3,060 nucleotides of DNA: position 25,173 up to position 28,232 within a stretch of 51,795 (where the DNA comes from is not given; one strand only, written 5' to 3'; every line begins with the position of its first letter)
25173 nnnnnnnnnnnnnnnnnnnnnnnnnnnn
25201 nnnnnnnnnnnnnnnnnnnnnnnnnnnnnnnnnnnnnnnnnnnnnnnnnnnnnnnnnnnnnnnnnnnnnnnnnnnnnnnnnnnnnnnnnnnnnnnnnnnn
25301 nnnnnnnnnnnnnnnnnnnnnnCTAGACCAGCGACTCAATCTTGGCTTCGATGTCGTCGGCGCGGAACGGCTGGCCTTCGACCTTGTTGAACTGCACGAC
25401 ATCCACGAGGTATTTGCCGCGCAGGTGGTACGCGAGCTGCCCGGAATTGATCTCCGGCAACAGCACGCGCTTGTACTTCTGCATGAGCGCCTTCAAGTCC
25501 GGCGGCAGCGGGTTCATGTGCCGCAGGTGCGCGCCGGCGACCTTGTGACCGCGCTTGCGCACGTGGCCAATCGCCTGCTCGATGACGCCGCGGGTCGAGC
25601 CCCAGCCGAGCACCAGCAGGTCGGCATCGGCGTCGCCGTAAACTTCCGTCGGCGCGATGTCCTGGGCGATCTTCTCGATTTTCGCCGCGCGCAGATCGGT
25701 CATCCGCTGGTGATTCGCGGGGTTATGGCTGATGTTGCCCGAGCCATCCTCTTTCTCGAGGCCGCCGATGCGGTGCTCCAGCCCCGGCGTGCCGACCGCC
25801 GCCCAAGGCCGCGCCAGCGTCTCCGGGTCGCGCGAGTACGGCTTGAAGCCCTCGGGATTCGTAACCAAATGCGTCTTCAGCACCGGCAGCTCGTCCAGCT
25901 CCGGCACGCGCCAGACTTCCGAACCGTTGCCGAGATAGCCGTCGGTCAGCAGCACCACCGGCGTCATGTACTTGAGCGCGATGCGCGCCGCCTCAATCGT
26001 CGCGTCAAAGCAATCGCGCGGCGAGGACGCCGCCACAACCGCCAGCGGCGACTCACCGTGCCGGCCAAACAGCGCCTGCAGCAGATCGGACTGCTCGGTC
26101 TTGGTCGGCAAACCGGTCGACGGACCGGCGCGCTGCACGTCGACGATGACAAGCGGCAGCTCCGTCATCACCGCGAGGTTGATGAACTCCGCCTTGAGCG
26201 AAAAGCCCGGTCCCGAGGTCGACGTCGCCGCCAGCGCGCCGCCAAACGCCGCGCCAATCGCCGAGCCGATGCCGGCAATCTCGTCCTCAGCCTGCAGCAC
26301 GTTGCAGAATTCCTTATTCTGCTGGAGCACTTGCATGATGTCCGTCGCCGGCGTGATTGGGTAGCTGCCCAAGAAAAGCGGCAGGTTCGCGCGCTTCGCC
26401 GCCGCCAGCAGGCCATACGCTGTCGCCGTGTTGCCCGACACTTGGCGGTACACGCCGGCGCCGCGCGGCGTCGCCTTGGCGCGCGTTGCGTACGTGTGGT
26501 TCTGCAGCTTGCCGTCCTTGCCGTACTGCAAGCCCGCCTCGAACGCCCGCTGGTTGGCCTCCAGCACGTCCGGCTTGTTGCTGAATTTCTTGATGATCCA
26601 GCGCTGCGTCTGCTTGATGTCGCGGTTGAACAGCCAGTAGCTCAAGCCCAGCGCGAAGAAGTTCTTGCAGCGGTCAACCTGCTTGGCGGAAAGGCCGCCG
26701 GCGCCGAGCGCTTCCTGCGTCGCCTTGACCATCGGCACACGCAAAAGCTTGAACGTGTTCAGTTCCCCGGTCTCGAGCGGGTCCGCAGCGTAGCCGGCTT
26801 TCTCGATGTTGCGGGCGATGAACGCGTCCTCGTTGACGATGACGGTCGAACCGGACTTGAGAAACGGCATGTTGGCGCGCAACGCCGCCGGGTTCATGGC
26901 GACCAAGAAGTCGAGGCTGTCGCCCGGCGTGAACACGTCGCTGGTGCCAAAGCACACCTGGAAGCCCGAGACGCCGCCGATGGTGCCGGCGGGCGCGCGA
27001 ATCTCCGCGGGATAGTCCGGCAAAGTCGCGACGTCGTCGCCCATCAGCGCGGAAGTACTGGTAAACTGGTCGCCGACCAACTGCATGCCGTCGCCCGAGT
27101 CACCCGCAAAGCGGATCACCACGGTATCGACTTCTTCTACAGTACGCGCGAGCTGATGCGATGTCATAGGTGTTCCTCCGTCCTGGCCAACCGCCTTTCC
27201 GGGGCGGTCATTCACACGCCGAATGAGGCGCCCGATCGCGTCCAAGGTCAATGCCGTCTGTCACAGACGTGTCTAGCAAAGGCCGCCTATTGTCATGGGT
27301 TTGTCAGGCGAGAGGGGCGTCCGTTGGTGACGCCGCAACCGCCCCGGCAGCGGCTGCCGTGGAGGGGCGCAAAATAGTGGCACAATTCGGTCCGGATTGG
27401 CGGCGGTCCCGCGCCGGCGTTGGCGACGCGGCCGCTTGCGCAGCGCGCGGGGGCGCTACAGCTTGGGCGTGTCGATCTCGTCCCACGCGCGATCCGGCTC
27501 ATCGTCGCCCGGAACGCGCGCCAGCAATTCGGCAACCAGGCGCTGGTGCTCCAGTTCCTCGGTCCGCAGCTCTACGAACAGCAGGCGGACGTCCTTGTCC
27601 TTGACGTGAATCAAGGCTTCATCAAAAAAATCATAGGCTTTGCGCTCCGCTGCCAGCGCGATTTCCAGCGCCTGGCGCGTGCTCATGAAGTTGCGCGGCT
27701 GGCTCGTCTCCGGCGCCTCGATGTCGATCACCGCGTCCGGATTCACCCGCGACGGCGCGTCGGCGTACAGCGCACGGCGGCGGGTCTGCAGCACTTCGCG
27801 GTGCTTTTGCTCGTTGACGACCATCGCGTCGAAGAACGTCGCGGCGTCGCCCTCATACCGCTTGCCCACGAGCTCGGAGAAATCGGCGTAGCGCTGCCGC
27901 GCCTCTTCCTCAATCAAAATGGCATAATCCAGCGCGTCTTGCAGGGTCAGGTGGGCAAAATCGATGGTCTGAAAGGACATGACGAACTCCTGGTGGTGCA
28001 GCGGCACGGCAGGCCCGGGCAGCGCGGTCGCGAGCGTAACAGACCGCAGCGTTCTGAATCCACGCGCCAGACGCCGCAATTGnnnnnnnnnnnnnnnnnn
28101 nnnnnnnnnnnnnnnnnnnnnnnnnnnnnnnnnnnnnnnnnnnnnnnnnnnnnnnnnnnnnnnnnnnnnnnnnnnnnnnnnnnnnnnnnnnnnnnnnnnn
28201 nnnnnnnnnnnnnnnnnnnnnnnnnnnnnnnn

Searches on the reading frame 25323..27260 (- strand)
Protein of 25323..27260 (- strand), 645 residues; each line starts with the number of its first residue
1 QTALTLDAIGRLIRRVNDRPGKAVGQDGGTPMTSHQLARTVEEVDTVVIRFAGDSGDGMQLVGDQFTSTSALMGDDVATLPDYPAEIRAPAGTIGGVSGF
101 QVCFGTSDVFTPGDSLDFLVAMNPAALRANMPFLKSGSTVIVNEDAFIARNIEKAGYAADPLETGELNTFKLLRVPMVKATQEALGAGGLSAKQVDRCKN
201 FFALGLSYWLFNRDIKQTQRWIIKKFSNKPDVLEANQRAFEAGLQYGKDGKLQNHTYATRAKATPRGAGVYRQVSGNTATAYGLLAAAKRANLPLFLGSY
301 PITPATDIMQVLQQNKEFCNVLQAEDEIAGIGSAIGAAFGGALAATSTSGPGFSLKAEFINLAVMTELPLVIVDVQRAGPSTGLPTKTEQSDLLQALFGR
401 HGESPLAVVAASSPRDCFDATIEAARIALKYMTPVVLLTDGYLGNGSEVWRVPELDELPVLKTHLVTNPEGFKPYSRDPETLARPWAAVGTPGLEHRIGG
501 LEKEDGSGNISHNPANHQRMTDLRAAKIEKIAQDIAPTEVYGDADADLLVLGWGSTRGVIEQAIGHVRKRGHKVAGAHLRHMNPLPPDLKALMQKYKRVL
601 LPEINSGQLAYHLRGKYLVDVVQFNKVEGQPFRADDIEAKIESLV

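Call 10: search_protein_families(library=pfam, proteins=[window:25323-27260:-], max_evalue=0.001)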
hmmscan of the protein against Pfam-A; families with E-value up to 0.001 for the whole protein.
window:25323-27260:- (645 aa): 3 families
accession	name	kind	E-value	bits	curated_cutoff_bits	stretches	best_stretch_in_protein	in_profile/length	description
PF01855.24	POR_N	-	6.2e-55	186.9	27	1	295-505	9-220/231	Pyruvate flavodoxin/ferredoxin oxidoreductase, thiamine diP-bdg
PF01558.24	POR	-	8.9e-23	81.8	27.4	1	56-245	2-173/173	Pyruvate ferredoxin/flavodoxin oxidoreductase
PF17147.9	PFOR_II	-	2.6e-05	25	27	1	546-633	1-98/102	Pyruvate:ferredoxin oxidoreductase core domain II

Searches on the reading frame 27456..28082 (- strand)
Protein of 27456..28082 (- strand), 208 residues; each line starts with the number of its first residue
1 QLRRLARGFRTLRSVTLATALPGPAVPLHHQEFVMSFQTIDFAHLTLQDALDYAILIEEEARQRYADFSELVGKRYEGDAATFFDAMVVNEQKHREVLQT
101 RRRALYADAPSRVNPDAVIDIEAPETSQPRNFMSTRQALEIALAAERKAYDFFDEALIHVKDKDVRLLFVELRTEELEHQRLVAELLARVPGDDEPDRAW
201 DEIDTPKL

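Call 10: search_protein_families(library=pfam, proteins=[window:27456-28082:-], max_evalue=0.001)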
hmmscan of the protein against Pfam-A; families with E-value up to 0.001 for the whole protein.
window:27456-28082:- (208 aa): 2 families
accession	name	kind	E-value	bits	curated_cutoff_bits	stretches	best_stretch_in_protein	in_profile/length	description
PF02915.23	Rubrerythrin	-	3.5e-11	44.1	22.8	1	49-186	1-136/137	Rubrerythrin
PF00210.30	Ferritin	-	0.00011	22.6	24.5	0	121-189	67-138/142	Ferritin-like domain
